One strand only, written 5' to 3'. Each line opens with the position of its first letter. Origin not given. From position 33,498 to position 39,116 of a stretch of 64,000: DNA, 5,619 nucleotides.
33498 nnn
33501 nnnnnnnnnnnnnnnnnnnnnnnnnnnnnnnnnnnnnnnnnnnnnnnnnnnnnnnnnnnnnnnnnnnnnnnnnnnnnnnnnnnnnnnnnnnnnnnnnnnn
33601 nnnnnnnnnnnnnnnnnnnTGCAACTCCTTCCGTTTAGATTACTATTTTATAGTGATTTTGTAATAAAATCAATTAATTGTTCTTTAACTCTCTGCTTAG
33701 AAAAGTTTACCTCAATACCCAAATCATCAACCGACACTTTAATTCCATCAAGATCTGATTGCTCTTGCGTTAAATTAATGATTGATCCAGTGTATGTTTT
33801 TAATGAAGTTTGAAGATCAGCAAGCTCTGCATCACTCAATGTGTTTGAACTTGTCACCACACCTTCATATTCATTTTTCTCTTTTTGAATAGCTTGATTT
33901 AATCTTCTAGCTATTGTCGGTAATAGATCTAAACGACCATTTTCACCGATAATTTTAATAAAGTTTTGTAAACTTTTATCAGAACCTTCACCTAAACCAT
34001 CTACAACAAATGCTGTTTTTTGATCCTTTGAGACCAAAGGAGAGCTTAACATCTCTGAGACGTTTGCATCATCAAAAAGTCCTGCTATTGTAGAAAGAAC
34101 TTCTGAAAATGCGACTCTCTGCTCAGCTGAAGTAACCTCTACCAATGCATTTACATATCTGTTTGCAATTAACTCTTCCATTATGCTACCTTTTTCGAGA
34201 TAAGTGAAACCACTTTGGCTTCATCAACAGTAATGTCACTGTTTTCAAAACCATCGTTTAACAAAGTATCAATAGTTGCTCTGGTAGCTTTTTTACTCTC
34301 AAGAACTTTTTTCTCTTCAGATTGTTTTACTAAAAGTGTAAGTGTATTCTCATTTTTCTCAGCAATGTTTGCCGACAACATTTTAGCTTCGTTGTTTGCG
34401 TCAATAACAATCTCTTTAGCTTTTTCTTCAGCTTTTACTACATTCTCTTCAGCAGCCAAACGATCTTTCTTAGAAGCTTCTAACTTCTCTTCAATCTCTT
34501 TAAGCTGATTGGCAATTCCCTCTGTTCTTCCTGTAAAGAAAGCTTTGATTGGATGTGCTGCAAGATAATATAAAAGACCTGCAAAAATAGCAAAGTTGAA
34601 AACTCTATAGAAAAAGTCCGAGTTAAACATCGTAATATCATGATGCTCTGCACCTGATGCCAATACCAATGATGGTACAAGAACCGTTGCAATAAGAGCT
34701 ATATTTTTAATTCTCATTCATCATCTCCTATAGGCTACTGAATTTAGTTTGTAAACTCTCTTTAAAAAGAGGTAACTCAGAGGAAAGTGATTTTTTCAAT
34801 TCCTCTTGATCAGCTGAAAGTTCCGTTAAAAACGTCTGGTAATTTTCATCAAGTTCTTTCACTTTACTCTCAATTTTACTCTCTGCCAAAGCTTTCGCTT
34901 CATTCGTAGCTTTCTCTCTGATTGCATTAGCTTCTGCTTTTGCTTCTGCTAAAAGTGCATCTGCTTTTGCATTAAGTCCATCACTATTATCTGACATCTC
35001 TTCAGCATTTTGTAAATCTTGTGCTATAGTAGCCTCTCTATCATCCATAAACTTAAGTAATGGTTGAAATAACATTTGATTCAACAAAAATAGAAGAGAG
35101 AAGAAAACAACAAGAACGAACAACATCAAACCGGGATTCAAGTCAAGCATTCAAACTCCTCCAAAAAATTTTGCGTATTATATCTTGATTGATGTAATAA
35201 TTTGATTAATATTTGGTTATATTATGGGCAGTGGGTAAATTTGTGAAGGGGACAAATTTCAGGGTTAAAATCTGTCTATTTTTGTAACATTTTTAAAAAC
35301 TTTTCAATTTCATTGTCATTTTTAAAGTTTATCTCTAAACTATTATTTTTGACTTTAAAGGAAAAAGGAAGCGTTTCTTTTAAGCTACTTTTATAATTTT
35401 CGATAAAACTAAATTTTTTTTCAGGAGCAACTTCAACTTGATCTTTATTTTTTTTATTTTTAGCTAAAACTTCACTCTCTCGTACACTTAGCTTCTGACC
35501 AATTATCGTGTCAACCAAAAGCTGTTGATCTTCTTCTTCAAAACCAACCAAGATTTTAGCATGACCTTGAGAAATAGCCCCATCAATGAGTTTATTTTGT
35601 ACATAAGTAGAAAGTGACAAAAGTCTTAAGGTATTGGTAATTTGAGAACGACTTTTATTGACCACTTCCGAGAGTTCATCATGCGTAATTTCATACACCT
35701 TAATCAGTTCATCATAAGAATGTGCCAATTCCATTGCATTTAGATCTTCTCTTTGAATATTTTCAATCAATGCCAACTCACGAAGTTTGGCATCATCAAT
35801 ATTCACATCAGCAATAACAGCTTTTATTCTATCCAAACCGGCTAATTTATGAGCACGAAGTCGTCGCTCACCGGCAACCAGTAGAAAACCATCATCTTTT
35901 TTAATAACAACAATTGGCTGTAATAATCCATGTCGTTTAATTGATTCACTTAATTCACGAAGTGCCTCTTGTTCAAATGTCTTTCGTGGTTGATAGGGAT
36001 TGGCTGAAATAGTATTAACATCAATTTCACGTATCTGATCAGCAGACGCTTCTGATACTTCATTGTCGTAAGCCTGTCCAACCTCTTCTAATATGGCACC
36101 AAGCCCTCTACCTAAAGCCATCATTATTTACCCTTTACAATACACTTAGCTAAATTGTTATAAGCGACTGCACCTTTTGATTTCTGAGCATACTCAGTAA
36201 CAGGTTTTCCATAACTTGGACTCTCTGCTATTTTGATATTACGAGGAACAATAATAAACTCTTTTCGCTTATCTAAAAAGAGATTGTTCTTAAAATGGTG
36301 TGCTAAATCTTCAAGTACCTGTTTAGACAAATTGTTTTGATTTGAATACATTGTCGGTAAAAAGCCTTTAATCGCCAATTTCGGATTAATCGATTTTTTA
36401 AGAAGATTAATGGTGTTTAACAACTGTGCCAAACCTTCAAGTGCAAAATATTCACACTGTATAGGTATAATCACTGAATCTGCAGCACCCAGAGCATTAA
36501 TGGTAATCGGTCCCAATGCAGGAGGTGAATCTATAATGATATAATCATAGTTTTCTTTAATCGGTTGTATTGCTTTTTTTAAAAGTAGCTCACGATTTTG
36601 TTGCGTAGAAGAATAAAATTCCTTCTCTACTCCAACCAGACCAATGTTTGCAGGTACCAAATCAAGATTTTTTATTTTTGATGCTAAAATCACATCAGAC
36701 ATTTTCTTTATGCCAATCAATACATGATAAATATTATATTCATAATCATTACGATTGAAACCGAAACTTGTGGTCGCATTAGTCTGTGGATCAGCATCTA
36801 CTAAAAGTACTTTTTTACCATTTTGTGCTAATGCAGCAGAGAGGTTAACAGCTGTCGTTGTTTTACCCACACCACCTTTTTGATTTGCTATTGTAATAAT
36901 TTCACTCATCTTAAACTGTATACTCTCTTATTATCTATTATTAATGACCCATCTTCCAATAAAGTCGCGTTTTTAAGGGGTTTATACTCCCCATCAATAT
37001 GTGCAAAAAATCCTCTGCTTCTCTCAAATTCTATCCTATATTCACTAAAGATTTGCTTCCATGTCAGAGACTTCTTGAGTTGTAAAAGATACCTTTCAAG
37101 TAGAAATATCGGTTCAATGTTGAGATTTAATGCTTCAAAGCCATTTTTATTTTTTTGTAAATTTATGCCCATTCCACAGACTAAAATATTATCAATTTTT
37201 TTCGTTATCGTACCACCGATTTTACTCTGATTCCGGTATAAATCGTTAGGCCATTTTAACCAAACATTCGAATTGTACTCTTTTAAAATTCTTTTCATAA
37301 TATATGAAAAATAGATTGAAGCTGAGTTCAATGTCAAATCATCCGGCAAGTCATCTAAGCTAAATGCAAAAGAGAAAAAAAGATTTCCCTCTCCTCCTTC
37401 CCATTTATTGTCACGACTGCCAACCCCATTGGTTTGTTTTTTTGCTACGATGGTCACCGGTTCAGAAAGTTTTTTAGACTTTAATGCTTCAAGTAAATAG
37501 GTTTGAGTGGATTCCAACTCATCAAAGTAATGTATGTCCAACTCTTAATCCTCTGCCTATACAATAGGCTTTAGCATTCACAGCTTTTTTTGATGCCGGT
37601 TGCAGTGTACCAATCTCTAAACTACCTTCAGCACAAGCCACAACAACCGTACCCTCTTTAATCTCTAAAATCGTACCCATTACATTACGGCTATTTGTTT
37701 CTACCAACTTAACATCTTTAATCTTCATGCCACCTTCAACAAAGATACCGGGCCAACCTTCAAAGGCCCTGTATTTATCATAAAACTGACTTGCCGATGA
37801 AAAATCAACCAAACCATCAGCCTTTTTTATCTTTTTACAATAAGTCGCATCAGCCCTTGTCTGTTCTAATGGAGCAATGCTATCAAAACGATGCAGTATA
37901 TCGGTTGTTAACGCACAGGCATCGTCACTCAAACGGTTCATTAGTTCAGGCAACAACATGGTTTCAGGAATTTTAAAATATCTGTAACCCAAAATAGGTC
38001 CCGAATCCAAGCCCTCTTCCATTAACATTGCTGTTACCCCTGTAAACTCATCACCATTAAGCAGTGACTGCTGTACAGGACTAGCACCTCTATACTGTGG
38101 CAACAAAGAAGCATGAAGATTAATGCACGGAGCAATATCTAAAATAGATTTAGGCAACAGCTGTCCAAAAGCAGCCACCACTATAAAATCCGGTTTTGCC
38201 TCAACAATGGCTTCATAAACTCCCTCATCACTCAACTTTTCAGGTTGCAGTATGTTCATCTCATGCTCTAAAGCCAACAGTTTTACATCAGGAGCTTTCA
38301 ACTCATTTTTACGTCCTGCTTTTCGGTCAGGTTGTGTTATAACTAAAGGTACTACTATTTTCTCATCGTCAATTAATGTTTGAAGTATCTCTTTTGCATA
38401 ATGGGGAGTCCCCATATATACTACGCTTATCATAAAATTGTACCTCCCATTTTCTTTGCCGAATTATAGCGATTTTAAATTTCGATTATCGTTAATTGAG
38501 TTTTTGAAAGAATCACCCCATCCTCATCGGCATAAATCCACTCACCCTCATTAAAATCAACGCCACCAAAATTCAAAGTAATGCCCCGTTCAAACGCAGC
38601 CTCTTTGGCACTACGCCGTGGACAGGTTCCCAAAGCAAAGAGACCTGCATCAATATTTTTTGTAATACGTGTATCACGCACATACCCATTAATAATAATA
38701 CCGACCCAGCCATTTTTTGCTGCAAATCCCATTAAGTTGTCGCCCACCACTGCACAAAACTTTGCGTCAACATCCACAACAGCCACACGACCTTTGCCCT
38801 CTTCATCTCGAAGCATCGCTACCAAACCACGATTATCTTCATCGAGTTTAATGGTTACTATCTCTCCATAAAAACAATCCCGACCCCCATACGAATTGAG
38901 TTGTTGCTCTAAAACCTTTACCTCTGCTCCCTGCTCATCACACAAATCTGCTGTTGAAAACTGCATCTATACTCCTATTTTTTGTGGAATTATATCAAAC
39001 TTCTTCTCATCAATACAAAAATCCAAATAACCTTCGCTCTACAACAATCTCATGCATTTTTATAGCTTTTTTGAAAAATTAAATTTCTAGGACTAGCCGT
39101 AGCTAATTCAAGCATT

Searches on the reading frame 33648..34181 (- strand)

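Call 7: search_protein_families(library=pfam, proteins=[window:33648-34181:-], max_evalue=0.01)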
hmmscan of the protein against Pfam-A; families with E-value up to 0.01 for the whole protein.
window:33648-34181:- (177 aa): 1 family
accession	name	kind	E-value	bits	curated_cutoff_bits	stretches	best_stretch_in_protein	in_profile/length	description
PF00213.23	OSCP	-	1.3e-26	94.2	22.3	1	5-158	1-159/172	ATP synthase delta (OSCP) subunit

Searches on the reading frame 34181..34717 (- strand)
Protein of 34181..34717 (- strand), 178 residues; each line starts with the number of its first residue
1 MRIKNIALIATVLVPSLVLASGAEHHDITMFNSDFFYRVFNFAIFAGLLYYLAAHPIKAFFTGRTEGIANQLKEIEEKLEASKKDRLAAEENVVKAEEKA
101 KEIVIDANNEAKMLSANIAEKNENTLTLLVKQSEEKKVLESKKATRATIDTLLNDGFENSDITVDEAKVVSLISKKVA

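Call 7: search_protein_families(library=pfam, proteins=[window:34181-34717:-], max_evalue=0.01)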
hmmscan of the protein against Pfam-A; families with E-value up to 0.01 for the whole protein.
window:34181-34717:- (178 aa): 4 families
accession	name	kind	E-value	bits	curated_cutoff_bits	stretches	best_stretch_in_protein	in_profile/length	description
PF00430.23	ATP-synt_B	-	1.2e-12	48.5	28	1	35-143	2-110/132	ATP synthase B/B' CF(0)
PF13166.12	AAA_13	-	0.00045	19.5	36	1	20-156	56-174/713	AAA domain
PF05405.19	Mt_ATP-synt_B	-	0.00047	20.3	21.7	1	39-131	20-112/163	Mitochondrial ATP synthase B chain precursor (ATP-synt_B)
PF16999.10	V-ATPase_G_2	-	0.0012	19.9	28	1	68-147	10-86/104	Vacuolar (H+)-ATPase G subunit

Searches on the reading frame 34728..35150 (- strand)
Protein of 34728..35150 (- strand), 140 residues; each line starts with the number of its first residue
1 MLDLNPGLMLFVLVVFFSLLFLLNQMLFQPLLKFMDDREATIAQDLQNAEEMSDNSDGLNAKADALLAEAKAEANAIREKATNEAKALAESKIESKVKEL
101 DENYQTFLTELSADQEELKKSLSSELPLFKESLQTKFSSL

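Call 7: search_protein_families(library=pfam, proteins=[window:34728-35150:-], max_evalue=0.01)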
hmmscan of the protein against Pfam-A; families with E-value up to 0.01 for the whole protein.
window:34728-35150:- (140 aa): 4 families
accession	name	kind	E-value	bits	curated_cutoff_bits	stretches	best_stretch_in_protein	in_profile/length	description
PF00430.23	ATP-synt_B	-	2.9e-18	66.7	28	1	10-122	3-115/132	ATP synthase B/B' CF(0)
PF19745.5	FUT8_N_cat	-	0.00047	19.5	27.6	1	9-134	12-132/499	Alpha-(1,6)-fucosyltransferase N- and catalytic domains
PF06188.17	HrpE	-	0.0011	19.3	23.5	1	59-124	28-93/191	HrpE/YscL/FliH and V-type ATPase subunit E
PF25623.1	T4_CASP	-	0.0042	17.1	27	1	65-126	13-72/247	T4-phage like capsid assembly scaffolding protein family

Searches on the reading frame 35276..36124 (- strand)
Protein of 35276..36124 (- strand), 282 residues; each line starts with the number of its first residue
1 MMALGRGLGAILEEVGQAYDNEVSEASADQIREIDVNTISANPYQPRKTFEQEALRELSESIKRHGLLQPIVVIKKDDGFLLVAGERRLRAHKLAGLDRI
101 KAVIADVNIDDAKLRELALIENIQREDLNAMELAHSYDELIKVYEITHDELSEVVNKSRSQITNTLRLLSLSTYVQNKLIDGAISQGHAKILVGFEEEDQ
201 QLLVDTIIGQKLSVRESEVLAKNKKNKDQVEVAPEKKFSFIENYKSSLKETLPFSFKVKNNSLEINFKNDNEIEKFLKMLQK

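Call 7: search_protein_families(library=pfam, proteins=[window:35276-36124:-], max_evalue=0.01)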
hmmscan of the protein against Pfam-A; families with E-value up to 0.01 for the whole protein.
window:35276-36124:- (282 aa): 2 families
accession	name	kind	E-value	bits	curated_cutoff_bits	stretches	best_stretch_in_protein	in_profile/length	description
PF17762.8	HTH_ParB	-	1.3e-29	102.8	22.6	1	126-225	1-101/102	ParB HTH domain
PF02195.25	ParB_N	-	3.1e-29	101.3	26.3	1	30-124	2-95/95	ParB N-terminal domain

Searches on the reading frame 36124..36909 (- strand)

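Call 7: search_protein_families(library=pfam, proteins=[window:36124-36909:-], max_evalue=0.01)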
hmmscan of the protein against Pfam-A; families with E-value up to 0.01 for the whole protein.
window:36124-36909:- (261 aa): 11 families
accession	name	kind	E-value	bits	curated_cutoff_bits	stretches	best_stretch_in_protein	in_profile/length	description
PF13614.12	AAA_31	-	6.7e-71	238.3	27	1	3-180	2-177/177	AAA domain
PF01656.29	CbiA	-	1.7e-28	99.5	25.4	1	5-237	1-125/125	CobQ/CobB/MinD/ParA nucleotide binding domain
PF09140.17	MipZ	-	2.3e-15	57.1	20.7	1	4-164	2-143/262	ATPase MipZ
PF06564.18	CBP_BcsQ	-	6e-15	55.8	21.3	1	4-255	3-231/234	Cellulose biosynthesis protein BcsQ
PF10609.15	ParA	-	9.8e-13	48.5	27.1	1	2-256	3-244/246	NUBPL iron-transfer P-loop NTPase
PF00142.24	Fer4_NifH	-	8.8e-12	45.5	25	1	10-47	7-44/271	4Fe-4S iron sulfur cluster binding proteins, NifH/frxC family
PF02374.21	ArsA_ATPase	-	2.1e-09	37.5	24.3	1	10-130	8-134/305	Anion-transporting ATPase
PF07015.17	VirC1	-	2.7e-06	27.3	24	1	3-41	2-40/231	VirC1 protein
PF00448.28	SRP54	-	9.9e-05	22.5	22.7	1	13-41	11-39/196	SRP54-type protein, GTPase domain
PF16575.11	CLP1_P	-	0.00074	19.8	26.6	1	13-46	4-37/188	mRNA cleavage and polyadenylation factor CLP1 P-loop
PF01583.26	APS_kinase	-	0.0095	16.4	21.1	0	13-72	12-72/152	Adenylylsulphate kinase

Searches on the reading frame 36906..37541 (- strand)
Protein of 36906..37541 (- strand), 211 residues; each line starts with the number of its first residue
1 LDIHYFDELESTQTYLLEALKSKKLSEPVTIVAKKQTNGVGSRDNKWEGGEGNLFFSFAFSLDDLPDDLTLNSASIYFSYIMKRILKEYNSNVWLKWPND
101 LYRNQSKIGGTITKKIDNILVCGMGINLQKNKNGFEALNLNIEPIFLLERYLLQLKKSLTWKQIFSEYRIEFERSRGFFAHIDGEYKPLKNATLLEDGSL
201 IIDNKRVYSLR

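Call 7: search_protein_families(library=pfam, proteins=[window:36906-37541:-], max_evalue=0.01)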
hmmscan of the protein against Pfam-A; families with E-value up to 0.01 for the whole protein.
window:36906-37541:- (211 aa): 2 families
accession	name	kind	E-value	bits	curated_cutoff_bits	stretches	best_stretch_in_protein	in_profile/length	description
PF03099.24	BPL_LplA_LipB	-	6.1e-19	68.7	21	1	8-129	4-131/133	Biotin/lipoate A/B protein ligase family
PF21948.1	LplA-B_cat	-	0.00081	19.8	27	1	50-139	71-157/200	Lipoyl protein ligase A/B catalytic domain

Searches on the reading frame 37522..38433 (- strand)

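Call 7: search_protein_families(library=pfam, proteins=[window:37522-38433:-], max_evalue=0.01)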
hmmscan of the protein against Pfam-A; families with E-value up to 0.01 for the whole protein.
window:37522-38433:- (303 aa): 2 families
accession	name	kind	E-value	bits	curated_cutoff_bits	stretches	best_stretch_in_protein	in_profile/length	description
PF00551.24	Formyl_trans_N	-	7e-35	120.8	26.1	1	4-171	5-172/181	Formyl transferase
PF02911.23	Formyl_trans_C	-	9.3e-19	67.9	21.1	1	201-293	1-98/100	Formyl transferase, C-terminal domain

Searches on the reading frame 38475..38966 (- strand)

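Call 7: search_protein_families(library=pfam, proteins=[window:38475-38966:-], max_evalue=0.01)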
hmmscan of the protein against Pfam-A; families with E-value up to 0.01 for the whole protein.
window:38475-38966:- (163 aa): 1 family
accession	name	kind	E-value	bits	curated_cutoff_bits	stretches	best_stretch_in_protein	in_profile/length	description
PF03737.21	RraA-like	-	6.4e-37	127.5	24.5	1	5-152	1-151/152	Aldolase/RraA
